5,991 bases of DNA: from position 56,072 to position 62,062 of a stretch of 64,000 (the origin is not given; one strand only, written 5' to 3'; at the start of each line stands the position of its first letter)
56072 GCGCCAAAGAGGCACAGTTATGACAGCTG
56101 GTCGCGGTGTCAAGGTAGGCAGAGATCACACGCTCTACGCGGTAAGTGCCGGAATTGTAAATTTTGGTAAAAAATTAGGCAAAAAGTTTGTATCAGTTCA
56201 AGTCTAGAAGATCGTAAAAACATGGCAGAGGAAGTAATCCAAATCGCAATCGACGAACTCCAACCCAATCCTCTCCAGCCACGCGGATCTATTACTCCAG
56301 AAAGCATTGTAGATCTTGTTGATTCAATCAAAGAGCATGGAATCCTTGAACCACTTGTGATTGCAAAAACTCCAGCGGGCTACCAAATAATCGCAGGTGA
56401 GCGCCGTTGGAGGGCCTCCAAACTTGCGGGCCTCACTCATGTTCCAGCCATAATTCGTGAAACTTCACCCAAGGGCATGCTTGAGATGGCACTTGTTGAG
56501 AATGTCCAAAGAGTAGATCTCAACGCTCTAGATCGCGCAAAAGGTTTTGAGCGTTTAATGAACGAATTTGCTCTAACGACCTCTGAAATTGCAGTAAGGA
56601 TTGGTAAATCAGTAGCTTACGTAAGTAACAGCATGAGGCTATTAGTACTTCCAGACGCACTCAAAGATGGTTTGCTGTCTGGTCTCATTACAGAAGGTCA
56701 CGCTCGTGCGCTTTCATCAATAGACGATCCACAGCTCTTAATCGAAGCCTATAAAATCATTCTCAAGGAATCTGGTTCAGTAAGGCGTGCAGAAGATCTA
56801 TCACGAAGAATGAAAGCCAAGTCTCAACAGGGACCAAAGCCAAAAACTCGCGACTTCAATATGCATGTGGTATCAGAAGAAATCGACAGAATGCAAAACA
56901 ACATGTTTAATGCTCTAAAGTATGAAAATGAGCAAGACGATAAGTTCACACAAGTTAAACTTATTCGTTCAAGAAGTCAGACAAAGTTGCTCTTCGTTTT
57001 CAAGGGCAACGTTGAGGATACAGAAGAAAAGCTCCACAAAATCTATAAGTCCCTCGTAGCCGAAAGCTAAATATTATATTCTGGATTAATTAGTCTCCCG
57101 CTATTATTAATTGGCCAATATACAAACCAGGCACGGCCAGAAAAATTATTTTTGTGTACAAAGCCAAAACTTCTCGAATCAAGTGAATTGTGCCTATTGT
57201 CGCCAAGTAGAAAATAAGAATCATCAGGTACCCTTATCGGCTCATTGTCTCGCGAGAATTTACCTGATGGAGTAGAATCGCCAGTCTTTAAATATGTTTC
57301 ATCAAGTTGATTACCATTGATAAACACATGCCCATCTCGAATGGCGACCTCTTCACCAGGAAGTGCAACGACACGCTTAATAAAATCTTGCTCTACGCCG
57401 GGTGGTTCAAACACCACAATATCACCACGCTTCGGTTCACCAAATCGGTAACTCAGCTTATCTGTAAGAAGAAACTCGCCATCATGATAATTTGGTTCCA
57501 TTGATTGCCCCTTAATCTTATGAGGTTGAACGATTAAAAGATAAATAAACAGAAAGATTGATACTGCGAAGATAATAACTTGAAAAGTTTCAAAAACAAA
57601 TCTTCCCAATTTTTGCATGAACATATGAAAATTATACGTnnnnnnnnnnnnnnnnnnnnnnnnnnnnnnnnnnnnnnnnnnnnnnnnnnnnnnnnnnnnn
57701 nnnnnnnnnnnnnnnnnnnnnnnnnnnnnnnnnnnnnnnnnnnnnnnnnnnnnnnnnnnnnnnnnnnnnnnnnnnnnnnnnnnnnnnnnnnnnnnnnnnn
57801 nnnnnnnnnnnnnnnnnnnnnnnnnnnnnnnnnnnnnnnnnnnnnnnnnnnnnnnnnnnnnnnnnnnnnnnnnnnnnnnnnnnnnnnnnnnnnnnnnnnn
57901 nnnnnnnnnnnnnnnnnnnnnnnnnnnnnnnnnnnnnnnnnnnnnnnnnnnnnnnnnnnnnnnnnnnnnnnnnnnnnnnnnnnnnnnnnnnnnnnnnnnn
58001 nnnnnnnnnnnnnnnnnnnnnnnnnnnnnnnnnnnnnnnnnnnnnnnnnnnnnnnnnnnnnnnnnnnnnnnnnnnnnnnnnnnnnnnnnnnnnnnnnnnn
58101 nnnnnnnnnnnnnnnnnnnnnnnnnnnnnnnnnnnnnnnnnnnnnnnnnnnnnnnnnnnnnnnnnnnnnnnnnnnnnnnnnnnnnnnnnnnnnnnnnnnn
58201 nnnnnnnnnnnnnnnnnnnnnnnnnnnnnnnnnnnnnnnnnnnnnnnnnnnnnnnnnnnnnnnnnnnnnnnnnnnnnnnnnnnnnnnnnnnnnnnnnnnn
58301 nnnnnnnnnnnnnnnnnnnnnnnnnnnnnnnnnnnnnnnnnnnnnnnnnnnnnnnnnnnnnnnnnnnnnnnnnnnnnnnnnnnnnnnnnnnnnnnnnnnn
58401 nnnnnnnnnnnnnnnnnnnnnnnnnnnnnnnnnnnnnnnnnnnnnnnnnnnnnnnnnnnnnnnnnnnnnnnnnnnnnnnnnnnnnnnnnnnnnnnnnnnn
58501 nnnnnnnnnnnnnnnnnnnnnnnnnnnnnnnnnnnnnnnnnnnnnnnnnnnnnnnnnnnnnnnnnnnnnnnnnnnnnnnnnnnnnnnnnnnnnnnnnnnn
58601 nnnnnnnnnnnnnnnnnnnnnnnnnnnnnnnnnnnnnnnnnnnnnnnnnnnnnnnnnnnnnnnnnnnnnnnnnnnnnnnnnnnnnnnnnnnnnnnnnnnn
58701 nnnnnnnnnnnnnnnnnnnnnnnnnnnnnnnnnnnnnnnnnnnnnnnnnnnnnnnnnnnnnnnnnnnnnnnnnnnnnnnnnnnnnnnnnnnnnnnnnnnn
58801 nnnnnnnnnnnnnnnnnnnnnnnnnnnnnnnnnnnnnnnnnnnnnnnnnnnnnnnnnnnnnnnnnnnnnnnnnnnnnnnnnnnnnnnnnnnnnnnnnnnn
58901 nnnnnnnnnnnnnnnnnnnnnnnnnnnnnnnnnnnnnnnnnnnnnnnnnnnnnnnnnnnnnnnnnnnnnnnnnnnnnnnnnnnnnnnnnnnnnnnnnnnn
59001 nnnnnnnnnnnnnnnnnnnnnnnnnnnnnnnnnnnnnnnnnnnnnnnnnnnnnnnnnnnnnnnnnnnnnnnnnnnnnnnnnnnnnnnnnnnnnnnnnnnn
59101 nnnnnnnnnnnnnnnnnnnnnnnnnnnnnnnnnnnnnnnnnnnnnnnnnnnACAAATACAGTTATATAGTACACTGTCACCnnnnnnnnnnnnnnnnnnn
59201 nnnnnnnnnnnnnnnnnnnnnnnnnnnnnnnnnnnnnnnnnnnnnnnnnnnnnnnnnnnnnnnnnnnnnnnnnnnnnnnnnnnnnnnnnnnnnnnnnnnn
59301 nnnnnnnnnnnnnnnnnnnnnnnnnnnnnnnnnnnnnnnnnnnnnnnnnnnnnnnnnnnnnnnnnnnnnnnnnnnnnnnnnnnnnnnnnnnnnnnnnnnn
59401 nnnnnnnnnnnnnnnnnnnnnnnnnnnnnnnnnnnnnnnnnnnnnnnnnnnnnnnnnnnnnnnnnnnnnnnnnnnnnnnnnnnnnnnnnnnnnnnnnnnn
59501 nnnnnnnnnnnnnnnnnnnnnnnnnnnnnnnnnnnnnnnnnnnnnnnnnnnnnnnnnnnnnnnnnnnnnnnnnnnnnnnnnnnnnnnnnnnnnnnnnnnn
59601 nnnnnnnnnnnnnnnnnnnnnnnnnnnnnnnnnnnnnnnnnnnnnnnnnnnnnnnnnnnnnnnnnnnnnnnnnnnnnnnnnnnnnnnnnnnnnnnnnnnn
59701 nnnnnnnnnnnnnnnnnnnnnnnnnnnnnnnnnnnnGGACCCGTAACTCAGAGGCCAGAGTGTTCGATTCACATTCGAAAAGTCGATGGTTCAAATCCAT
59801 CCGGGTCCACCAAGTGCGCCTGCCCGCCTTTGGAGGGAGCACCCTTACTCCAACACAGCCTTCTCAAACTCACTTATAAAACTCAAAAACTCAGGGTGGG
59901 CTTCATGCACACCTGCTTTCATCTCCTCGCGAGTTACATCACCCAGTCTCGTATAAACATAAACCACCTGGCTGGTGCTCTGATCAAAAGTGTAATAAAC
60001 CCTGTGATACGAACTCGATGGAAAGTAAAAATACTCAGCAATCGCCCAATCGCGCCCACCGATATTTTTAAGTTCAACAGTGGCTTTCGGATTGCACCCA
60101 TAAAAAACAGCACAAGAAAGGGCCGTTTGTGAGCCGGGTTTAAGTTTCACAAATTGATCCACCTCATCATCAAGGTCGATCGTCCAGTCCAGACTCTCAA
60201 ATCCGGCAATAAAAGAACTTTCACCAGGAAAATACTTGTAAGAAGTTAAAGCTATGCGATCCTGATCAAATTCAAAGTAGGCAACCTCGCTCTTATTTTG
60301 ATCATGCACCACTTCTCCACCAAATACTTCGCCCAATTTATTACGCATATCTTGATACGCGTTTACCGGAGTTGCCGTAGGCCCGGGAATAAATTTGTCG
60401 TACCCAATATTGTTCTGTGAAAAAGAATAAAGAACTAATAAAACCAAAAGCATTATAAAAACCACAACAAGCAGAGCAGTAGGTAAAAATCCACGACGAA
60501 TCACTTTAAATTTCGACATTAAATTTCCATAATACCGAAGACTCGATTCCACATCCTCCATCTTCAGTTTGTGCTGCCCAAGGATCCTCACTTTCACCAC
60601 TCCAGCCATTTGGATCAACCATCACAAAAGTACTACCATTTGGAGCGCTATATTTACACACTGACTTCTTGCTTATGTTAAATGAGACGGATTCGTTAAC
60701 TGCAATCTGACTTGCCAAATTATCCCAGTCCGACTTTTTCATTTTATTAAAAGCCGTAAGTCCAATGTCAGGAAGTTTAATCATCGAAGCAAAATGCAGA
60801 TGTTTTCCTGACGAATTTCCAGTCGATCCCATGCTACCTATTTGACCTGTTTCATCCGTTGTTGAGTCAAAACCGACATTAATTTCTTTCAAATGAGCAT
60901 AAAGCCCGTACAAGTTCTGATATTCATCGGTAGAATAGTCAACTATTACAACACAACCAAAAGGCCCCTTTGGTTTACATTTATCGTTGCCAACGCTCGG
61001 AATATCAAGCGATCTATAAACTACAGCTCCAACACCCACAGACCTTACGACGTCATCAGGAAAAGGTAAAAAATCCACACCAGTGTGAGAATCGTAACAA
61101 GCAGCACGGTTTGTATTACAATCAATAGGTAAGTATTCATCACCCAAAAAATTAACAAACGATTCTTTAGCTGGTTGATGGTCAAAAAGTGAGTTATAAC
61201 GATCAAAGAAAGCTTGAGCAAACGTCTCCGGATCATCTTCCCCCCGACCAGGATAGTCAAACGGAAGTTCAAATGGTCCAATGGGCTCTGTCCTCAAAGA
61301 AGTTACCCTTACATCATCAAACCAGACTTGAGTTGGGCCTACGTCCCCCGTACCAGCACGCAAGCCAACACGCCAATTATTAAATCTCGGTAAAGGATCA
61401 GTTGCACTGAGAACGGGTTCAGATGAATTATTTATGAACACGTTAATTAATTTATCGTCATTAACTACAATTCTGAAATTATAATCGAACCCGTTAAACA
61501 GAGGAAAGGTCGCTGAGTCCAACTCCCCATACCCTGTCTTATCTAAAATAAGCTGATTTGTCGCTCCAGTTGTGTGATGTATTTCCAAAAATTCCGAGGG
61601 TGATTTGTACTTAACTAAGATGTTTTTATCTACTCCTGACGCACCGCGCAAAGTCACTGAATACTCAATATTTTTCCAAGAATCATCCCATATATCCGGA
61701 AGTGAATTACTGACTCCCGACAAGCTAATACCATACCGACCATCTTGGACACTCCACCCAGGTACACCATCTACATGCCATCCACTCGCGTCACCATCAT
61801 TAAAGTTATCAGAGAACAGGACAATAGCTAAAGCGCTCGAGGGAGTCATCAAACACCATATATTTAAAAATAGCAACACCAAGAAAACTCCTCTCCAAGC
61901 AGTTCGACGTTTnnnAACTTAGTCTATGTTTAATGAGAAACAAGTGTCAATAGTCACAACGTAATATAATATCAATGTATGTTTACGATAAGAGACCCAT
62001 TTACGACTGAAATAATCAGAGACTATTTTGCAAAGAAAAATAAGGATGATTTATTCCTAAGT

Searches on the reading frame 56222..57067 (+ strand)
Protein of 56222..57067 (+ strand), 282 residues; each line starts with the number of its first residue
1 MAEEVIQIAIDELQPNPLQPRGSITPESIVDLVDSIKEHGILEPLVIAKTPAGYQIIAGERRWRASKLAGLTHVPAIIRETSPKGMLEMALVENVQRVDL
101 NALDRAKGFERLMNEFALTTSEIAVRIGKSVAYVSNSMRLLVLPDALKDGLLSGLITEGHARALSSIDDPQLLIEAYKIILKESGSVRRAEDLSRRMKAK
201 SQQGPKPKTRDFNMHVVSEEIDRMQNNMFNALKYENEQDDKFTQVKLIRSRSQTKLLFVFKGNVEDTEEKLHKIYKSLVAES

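Call 36: search_protein_families(library=pfam, proteins=[window:56222-57067:+], max_evalue=0.001)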
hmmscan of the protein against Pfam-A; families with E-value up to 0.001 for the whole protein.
window:56222-57067:+ (282 aa): 3 families
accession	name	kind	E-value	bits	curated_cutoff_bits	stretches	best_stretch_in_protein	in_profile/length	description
PF02195.25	ParB_N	-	1.6e-31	108.7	26.3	1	3-96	1-95/95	ParB N-terminal domain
PF17762.8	HTH_ParB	-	1.9e-27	95.8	22.6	1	99-198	2-101/102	ParB HTH domain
PF08535.16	KorB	-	0.00033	21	22.3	0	120-158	6-44/89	KorB domain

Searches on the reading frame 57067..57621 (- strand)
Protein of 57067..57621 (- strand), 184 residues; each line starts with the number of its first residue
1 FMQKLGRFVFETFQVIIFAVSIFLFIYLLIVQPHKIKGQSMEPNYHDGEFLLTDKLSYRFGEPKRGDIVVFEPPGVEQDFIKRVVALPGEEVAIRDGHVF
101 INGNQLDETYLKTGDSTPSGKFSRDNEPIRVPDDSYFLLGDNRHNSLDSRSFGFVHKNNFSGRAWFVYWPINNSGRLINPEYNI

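Call 36: search_protein_families(library=pfam, proteins=[window:57067-57621:-], max_evalue=0.001)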
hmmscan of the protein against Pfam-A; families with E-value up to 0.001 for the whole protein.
window:57067-57621:- (184 aa): 2 families
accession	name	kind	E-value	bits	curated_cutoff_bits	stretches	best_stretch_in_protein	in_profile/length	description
PF10502.14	Peptidase_S26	-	4.7e-51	173.5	22.9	1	11-169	3-168/168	Signal peptidase, peptidase S26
PF00717.28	Peptidase_S24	-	1.9e-05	24.8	23.3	1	35-91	39-88/116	Peptidase S24-like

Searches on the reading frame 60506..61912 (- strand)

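Call 36: search_protein_families(library=pfam, proteins=[window:60506-61912:-], max_evalue=0.001)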
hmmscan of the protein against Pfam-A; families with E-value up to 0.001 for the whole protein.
window:60506-61912:- (468 aa): 1 family
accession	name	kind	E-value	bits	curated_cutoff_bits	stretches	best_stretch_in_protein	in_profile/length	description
PF01551.29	Peptidase_M23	-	2.1e-10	41.1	28.7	1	275-376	2-87/96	Peptidase family M23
